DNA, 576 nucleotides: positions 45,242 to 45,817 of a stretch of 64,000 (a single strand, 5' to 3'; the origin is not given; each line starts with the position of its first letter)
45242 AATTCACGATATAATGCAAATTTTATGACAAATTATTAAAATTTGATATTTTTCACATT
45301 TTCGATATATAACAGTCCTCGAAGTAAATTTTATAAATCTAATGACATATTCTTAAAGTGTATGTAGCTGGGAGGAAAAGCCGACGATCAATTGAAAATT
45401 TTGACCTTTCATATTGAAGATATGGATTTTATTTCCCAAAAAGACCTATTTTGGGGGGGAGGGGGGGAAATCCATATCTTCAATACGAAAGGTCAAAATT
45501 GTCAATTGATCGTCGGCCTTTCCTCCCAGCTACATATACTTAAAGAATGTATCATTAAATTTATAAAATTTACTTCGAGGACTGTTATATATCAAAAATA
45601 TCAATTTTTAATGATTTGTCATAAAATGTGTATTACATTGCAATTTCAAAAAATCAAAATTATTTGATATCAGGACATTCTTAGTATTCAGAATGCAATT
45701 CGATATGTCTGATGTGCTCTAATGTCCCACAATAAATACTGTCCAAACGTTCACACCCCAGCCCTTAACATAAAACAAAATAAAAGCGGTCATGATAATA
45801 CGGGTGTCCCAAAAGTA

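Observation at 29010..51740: Three full-length ~600-640-bp perfect palindromes (FB family) plus one truncated arm.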

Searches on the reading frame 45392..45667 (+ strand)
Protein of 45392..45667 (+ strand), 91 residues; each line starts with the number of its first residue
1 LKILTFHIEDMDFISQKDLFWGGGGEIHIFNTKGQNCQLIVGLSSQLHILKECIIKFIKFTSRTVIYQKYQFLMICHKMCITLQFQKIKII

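Call 35: find_encoding_contigs(protein=window:45392-45667:+, flank=3000, max_places=6)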
Protein window:45392-45667:+ (91 aa): no gene with exactly this product is on record in the collection.
